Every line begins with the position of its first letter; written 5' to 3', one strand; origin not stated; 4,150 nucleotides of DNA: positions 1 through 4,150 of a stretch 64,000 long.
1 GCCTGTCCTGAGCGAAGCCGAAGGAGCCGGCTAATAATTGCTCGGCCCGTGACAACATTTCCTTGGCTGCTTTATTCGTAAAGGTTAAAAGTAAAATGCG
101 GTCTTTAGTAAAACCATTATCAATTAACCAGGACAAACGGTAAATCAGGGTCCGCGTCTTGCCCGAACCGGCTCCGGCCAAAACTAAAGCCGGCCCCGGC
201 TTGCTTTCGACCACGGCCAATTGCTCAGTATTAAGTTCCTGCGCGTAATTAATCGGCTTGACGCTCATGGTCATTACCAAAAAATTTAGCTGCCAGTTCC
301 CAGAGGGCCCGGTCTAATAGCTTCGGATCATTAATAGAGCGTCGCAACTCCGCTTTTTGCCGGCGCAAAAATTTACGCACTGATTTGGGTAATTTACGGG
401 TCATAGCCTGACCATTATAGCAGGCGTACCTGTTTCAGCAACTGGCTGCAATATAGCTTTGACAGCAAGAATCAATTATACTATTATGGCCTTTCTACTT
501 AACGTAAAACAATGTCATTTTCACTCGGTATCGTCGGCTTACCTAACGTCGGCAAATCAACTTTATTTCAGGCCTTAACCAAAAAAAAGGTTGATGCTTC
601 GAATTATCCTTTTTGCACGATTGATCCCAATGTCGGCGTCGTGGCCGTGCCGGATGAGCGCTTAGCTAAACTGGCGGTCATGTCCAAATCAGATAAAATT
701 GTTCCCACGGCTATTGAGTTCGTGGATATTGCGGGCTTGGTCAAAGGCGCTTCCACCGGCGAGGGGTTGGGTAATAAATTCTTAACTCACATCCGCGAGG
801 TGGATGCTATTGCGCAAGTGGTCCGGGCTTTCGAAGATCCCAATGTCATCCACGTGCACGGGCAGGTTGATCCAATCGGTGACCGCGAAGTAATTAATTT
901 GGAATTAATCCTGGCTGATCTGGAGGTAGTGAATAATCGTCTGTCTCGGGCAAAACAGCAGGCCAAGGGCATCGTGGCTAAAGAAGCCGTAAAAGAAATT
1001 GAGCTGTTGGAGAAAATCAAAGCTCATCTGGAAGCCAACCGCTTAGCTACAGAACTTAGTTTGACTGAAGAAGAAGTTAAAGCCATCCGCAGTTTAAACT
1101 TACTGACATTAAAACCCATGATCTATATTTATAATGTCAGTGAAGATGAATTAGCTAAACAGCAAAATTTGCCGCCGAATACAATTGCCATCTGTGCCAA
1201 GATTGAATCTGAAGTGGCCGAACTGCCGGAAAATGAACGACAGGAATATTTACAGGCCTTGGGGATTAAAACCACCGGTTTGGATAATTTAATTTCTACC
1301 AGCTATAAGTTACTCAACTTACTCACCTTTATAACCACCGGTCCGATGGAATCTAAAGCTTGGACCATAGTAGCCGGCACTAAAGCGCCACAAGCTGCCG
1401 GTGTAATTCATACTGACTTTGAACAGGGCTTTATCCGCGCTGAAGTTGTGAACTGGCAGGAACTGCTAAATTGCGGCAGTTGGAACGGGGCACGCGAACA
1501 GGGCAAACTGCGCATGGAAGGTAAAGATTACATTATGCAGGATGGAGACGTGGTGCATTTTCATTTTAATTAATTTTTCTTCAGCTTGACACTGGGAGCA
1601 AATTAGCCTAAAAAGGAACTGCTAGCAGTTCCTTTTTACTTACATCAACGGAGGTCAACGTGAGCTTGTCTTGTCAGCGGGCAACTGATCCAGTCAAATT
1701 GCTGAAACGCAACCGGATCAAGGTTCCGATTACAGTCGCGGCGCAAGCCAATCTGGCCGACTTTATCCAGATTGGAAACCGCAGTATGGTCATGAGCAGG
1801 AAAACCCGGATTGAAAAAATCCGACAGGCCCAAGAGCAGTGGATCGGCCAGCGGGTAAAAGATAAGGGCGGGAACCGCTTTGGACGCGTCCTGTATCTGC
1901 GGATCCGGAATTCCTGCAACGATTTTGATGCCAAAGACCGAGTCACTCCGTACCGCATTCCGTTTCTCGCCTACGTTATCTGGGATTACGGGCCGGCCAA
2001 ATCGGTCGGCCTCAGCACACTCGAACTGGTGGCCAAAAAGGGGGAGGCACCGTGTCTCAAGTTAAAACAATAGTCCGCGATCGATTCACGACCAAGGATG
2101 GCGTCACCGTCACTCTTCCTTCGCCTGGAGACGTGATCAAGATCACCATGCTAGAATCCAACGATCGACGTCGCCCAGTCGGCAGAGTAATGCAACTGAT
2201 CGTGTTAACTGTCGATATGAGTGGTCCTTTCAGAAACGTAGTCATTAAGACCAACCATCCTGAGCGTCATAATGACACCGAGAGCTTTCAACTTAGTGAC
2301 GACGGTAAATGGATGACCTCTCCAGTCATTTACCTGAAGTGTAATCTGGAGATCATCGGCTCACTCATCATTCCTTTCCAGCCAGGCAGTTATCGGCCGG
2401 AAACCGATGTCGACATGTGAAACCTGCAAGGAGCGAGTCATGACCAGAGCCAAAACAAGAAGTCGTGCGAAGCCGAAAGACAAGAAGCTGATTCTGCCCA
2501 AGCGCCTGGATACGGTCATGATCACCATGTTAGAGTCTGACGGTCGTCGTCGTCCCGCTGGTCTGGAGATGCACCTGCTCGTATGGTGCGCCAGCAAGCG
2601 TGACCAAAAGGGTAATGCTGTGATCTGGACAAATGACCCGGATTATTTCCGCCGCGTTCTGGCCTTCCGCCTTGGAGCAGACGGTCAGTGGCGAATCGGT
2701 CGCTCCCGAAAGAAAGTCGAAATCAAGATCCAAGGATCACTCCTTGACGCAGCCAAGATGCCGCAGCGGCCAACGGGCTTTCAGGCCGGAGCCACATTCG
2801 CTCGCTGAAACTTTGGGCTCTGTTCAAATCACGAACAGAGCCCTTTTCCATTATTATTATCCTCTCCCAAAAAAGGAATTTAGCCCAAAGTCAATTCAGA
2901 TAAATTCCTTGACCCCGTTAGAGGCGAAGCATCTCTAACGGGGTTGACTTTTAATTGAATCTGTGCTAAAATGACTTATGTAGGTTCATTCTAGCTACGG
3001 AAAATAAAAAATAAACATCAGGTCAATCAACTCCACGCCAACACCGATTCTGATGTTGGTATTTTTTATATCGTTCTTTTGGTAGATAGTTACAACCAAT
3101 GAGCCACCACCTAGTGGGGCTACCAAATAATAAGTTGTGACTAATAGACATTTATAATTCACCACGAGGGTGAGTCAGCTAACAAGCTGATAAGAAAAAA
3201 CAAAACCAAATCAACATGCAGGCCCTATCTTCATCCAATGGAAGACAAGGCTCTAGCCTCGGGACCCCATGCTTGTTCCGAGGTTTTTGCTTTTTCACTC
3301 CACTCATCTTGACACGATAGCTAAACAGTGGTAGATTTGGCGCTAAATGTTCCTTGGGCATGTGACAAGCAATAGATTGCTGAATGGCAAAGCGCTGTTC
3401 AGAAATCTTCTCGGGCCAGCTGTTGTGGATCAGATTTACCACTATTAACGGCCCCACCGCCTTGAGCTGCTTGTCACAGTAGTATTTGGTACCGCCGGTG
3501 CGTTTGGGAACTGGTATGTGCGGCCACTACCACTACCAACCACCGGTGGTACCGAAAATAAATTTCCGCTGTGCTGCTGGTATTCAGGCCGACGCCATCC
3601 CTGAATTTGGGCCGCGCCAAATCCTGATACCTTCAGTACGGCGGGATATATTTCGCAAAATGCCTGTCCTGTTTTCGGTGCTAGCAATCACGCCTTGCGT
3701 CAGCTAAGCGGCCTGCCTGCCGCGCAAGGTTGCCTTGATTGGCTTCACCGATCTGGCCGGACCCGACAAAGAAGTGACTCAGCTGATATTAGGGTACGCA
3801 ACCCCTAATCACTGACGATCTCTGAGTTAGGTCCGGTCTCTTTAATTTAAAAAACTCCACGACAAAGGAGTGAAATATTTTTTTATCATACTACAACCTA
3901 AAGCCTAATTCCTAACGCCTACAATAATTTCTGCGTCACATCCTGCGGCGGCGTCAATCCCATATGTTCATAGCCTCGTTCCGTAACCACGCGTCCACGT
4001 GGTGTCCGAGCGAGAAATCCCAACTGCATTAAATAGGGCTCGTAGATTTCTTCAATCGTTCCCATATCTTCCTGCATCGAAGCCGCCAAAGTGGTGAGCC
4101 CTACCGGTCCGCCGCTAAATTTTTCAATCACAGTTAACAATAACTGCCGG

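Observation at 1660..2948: A three-gene GC-rich cassette with two tandem 122-aa paralogues, closed by a terminator plus palindromic element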

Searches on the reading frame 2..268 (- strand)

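Call 92: search_protein_families(library=pfam, proteins=[window:2-268:-], max_evalue=0.001)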
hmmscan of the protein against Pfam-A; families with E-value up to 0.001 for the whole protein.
window:2-268:- (89 aa): 2 families
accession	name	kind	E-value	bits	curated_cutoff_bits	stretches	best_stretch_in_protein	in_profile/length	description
PF00580.27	UvrD-helicase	-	3.9e-22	79.7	23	1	12-81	1-71/271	UvrD/REP helicase N-terminal domain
PF13245.12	AAA_19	-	2e-11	44.6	25.1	1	21-75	8-61/134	AAA domain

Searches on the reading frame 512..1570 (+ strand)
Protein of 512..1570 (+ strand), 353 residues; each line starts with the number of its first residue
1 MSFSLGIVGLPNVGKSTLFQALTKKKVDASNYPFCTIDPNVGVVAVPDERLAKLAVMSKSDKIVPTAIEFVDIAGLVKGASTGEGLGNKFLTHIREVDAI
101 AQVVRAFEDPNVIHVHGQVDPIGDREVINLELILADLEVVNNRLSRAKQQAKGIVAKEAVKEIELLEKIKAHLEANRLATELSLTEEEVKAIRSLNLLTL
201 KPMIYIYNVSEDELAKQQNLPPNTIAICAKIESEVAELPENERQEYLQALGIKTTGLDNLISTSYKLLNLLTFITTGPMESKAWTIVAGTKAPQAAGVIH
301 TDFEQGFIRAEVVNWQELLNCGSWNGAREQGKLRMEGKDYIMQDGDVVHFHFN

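Call 63: find_related_loci(query=window:512-1570:+, collection=genome_contigs, flank=7000)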
Query window:512-1570:+ (353 aa) in genome_contigs; peptide patterns used: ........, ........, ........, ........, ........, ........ (x = any residue, [..] = any of these).
600 stretches matched a pattern (row limit reached: there are more); 592 encode a relative of the query (tblastn E <= 1e-3); the best 80 are kept; 80 distinct loci.
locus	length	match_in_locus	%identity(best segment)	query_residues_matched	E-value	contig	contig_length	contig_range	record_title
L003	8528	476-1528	73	1-351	1e-174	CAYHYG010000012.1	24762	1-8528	MAG TPA_asm: uncultured Gammaproteobacteria bacterium isolate ERP119705_co16_30 genome assembly, contig: NODE_1587_lengt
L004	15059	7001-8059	71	1-353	4e-168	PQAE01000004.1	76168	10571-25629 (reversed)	MAG: Parcubacteria group bacterium isolate FeB_17 contig_2969, whole genome shotgun sequence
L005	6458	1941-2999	67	1-353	4e-162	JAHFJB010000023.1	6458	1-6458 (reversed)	MAG: Candidatus Parcubacteria bacterium isolate nzgw376 NODE_23401_length_6459_cov_2.420164, whole genome shotgun sequen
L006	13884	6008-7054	62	1-353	3e-140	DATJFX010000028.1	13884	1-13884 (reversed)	MAG TPA_asm: Candidatus Methylomirabilota bacterium isolate SMAG_U15471 k141_9582508, whole genome shotgun sequence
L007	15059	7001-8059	59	1-351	1e-139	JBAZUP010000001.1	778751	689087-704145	MAG: Patescibacteria group bacterium isolate SO_2017_GW1_231 NODE_45_length_778751_cov_3.412568_OW334_2017, whole genome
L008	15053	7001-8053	61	1-353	1e-138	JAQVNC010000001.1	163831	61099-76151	MAG: Patescibacteria group bacterium isolate STF1_148 NODE_91_length_163831_cov_6.211113_Sandtown_F1, whole genome shotg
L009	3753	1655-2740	58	5-353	3e-141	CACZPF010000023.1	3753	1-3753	MAG: uncultured Lachnospiraceae bacterium isolate RUG12824 genome assembly, contig: RUG12824_asm_23, whole genome shotgu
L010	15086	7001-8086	57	5-353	1e-137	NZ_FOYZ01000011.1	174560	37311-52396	Anaeromicropila populeti strain 743A, whole genome shotgun sequence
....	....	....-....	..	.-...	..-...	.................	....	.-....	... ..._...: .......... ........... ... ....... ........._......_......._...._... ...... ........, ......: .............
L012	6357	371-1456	57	5-353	8e-136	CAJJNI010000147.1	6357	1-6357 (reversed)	MAG TPA_asm: uncultured Lachnospiraceae bacterium isolate ERR1600655-bin.31 genome assembly, contig: NODE_9166_length_63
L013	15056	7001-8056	59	1-353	2e-135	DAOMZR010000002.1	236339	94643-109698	MAG TPA_asm: bacterium isolate AMR_MDS_3994 NODE_8_length_236339_cov_124.255239, whole genome shotgun sequence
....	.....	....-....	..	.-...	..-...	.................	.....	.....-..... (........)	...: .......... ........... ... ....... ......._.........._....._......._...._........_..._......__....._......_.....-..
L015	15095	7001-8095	57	1-353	3e-135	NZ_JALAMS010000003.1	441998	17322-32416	Priestia endophytica strain N12A3 contig_0000003, whole genome shotgun sequence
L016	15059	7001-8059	59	1-353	7e-135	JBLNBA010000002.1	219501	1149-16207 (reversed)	MAG: Bacillota bacterium isolate MAG163 PRJNA951521_bin23_renamed_1, whole genome shotgun sequence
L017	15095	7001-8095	57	1-353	1e-134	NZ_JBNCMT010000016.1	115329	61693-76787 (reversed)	Brevibacillus sp. SYSU BS000544 NODE_16_length_115329_cov_78.920958, whole genome shotgun sequence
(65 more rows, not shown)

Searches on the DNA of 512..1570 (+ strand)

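Call 82: search_rna_families(source=L003, start=1400, end=4600, threshold=evalue, max_evalue=1)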
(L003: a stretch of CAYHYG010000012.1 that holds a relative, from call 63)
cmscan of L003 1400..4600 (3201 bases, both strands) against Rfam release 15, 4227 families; matches with E-value up to 1: 0.
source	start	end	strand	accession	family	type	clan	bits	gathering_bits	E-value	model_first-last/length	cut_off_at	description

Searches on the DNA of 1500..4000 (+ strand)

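Call 17: search_rna_families(source=window, start=1500, end=4000, threshold=evalue, max_evalue=10)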
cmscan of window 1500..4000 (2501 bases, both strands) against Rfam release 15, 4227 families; matches with E-value up to 10: 6.
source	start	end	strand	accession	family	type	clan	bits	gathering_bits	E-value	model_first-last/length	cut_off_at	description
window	2953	3006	-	RF03476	mir-7360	Gene; miRNA;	-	26.3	47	0.046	1-59/59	no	mir-7360 microRNA precursor family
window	1611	1676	-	RF02083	OrzO-P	Gene; antitoxin;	-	20.6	60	3.5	1-76/76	no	OrzO-P RNA antitoxin family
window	2891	2958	-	RF00606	SNORD93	Gene; snRNA; snoRNA; CD-box;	-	18.3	60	6.2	1-74/74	no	Small nucleolar RNA SNORD93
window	2758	2848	+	RF02617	SSRC10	Gene; sRNA;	-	17.2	56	4.7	1-113/113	no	Streptococcus sRNA 10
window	1590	1633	+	RF00382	DnaX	Cis-reg; frameshift_element;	-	14.3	35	6.8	1-65/65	no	DnaX ribosomal frameshifting element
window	2887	2991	+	RF02763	IsrM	Gene; sRNA;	-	10.3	376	8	1-329/329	no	IsrM sRNA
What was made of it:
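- Tried and rejected: No Rfam family there either (call 17).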

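Call 107: search_dna_similar(query=window:2944-3900:+, collection=phages, mode=distant, max_evalue=0.001)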
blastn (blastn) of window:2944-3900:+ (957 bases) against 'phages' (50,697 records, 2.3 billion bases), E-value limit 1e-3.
No match.

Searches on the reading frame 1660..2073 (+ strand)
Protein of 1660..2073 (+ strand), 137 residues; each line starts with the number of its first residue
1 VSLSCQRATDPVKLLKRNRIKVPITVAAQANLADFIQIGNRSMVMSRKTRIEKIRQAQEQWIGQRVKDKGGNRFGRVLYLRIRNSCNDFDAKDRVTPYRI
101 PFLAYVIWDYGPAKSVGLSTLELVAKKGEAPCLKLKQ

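Call 6: search_protein_families(library=pfam, proteins=[window:1660-2073:+], max_evalue=10)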
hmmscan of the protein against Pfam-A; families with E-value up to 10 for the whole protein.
window:1660-2073:+ (137 aa): 0 families
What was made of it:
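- On IS200/IS605 / PATE: No Pfam Y1_Tnp hit (call 6).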

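Call 8: search_protein_families(library=phrogs, proteins=[window:1660-2073:+], max_evalue=10)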
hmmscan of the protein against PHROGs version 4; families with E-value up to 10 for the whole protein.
window:1660-2073:+ (137 aa): 0 families

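Call 9: search_protein_families(library=padloc, proteins=[window:1660-2073:+], max_evalue=10)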
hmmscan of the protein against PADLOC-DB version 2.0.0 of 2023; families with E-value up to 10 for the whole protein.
window:1660-2073:+ (137 aa): 0 families

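Call 10: search_protein_families(library=ncbifam, proteins=[window:1660-2073:+], max_evalue=10)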
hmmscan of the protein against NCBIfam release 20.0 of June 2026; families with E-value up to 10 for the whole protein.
window:1660-2073:+ (137 aa): 0 families
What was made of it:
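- Closest known: Type II toxin-antitoxin operons. Different: No toxin or antitoxin domain is present (calls 6, 9, 10).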

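Call 20: find_homologous_proteins(query=window:1660-2073:+, max_evalue=1)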
Query window:1660-2073:+ (137 aa): 1 proteins with E <= 1 among 10 candidates.
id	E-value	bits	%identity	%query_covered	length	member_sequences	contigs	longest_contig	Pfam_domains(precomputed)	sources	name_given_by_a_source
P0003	4.5e-85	300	100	100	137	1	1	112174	-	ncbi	ncbi:MAG: hypothetical protein V1846_00135 [Candidatus Komeilibacteria bacterium]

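Call 50: find_encoding_contigs(protein=P0003, flank=10000)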
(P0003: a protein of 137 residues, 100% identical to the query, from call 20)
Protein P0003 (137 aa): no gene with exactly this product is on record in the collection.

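Call 59: predict_structure(protein=window:1660-2070:+)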
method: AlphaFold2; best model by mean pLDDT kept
length: 137 residues; sequences in the alignment: 1
mean_pLDDT: 38.4   pTM: 0.28
mean pLDDT of the five models: 38.4, 38.4, 38.1, 33.6, 33.4
residues with pLDDT >= 90: 0; 70-90: 0; 50-70: 15; < 50: 122
segments of 3 or more residues with pLDDT < 50: 1-45, 62-137
pLDDT, mean of each block of 10 residues (from residue 1): 29 41 41 45 47 53 46 38 33 34 40 33 30 25
secondary structure, 60 per line:
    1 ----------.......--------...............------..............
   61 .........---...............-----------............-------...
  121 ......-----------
elements in order: H11-17 H26-40 H47-69 H73-87 H99-110 H118-126
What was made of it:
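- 1660..2073 (+): Gene A: 137 aa, pI 10.4, ORFan. NCBI V1846_00135. AF2 on the single sequence was uninformative (pLDDT 38, call 59).
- Protein A has no homologue at all, and its model is unusable (call 59).
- Tried and rejected: AF2 of A alone. pLDDT 38, unusable (call 59).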

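Call 62: search_dna_similar(query=window:1660-2070:+, collection=phages, mode=protein, max_evalue=1)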
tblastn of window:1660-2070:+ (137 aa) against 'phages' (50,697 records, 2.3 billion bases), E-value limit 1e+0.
No match.

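Call 71: search_solved_structures(query=window:1660-2070:+, max_evalue=10)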
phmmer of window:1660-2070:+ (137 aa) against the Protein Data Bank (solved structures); distinct sequences matched with E-value up to 10: 1.
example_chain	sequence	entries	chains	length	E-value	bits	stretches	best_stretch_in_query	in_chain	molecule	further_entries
6tt7_J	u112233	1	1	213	1.2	12.2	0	23-59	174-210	ATP synthase peripheral stalk subunit OSCP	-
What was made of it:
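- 1660..2073 (+): No family or PDB hit (calls 6, 8-10, 71).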
